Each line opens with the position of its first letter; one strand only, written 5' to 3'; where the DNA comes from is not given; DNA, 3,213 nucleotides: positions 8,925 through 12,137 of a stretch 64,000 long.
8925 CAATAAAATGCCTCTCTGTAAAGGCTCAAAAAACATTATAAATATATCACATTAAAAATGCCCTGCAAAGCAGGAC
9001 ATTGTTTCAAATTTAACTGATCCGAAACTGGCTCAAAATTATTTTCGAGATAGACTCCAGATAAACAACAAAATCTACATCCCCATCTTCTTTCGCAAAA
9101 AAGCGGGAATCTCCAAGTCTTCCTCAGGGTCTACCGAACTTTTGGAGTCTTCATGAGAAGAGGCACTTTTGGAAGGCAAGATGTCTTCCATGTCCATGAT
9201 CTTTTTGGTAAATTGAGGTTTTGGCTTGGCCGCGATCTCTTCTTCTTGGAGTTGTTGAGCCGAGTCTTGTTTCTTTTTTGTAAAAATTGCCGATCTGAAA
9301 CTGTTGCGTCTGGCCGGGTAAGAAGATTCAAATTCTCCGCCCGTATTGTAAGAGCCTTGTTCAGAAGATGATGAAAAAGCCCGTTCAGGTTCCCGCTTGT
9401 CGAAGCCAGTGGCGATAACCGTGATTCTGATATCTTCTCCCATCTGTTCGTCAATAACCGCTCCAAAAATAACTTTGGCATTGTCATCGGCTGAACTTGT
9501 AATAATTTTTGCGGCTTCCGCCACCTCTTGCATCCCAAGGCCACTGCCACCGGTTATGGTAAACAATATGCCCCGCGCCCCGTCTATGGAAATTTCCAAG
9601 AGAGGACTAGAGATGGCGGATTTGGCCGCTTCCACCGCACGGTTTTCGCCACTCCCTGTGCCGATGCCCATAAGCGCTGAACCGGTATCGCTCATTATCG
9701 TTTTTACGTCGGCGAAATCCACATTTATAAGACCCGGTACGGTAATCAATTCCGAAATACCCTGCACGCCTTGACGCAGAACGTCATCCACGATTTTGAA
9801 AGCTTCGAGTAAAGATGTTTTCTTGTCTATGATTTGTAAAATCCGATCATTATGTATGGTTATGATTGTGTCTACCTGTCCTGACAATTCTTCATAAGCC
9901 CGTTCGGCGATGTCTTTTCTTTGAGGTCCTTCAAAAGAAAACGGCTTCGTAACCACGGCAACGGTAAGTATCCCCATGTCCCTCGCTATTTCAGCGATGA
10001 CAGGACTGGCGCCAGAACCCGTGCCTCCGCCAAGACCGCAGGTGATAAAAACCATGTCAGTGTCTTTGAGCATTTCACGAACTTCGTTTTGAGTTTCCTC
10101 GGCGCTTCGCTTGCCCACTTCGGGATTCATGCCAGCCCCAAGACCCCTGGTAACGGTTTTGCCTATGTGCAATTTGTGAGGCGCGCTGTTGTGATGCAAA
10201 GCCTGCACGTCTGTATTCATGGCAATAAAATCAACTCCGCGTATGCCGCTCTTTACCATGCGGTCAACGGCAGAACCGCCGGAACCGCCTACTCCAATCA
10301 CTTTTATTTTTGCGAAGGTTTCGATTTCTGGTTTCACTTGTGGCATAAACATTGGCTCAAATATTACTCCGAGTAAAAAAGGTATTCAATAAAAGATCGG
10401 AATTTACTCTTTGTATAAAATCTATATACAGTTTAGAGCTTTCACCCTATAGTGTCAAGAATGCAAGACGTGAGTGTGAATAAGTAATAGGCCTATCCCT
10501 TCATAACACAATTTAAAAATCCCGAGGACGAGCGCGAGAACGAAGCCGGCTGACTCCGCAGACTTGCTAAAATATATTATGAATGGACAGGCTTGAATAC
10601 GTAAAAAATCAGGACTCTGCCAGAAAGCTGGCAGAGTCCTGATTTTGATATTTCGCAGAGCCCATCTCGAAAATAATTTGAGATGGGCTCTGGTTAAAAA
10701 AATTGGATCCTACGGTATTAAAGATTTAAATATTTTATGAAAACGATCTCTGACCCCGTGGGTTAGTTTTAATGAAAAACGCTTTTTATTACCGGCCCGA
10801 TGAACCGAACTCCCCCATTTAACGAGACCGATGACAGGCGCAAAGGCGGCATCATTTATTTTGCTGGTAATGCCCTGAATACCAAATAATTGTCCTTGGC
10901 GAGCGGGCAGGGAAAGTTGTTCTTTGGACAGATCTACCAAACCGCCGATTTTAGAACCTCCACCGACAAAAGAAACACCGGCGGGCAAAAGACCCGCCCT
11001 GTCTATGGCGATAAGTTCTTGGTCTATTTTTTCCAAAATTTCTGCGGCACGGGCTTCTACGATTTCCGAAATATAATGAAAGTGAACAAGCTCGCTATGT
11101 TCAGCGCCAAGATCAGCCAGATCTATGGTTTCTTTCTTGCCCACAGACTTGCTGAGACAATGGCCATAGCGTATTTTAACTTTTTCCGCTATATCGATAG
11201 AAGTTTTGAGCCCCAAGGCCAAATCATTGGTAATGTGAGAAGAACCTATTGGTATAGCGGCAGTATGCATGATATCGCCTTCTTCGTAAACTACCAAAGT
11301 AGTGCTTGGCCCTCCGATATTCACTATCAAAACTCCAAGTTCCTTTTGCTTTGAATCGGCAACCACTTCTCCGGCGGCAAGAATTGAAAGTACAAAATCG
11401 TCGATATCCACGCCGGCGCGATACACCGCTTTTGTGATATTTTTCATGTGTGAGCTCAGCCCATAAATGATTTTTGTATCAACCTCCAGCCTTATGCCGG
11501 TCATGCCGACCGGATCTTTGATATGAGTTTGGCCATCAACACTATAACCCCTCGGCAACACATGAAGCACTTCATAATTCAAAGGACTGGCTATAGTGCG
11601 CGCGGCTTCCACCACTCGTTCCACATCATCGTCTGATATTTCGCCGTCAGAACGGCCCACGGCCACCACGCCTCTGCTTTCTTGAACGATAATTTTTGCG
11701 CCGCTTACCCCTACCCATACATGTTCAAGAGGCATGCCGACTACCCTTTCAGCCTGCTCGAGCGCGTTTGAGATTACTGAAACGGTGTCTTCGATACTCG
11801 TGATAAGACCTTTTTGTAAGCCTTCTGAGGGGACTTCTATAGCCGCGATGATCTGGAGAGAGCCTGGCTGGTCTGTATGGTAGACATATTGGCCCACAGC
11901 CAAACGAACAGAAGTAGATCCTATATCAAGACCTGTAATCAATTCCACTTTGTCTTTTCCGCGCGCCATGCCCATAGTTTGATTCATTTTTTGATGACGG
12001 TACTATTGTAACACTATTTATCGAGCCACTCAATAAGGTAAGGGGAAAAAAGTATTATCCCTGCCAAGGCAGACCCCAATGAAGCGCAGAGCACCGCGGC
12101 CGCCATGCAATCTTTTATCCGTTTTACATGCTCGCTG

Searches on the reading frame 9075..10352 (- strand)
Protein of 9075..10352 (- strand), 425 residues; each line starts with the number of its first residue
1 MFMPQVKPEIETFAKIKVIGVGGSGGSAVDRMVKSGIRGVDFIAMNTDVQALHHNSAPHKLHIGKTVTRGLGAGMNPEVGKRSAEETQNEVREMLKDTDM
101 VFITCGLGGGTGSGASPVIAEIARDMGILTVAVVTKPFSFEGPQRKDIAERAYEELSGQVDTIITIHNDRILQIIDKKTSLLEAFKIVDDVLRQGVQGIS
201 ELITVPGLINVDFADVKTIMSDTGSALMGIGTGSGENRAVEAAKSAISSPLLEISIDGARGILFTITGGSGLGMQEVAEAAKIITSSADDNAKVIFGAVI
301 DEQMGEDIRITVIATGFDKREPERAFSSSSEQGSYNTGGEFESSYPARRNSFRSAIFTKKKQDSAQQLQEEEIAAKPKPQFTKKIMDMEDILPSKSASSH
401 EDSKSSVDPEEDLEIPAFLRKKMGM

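Call 18: search_protein_families(library=pfam, proteins=[window:9075-10352:-], max_evalue=0.001)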
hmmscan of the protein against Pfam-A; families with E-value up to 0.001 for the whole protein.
window:9075-10352:- (425 aa): 2 families
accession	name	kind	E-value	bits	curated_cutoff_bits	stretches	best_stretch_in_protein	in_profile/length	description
PF00091.31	Tubulin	-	1.1e-48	166.5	33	1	15-176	1-190/190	Tubulin/FtsZ family, GTPase domain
PF12327.13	FtsZ_C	-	7.4e-34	116.4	27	1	224-318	1-95/95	FtsZ family, C-terminal domain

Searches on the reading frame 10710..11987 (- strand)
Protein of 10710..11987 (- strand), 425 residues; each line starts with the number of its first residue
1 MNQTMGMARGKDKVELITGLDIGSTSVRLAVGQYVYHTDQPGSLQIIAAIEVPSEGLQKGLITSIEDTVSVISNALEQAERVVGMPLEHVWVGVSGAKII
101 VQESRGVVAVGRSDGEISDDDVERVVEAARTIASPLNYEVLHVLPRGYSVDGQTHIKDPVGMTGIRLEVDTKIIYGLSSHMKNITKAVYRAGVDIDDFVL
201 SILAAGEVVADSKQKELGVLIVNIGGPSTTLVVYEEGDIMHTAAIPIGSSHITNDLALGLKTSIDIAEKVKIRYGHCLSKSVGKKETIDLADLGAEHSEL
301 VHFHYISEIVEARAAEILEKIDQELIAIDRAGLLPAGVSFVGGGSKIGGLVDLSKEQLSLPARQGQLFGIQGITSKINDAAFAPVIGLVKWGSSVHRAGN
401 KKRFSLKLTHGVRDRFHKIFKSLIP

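Call 18: search_protein_families(library=pfam, proteins=[window:10710-11987:-], max_evalue=0.001)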
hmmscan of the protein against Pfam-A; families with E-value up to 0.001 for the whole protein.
window:10710-11987:- (425 aa): 4 families
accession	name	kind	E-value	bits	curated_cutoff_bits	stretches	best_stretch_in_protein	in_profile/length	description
PF14450.12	FtsA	-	1.3e-31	110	31.8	2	221-387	2-127/127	Cell division protein FtsA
PF02491.25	SHS2_FTSA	-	6.9e-27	94.1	25.4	1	96-174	1-78/79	SHS2 domain inserted in FTSA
PF11104.14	PilM_2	-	9.2e-06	25.2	27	0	193-273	155-236/340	Type IV pilus assembly protein PilM;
PF06723.19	MreB_Mbl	-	1.6e-05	24.4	27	1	215-363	143-302/327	MreB/Mbl protein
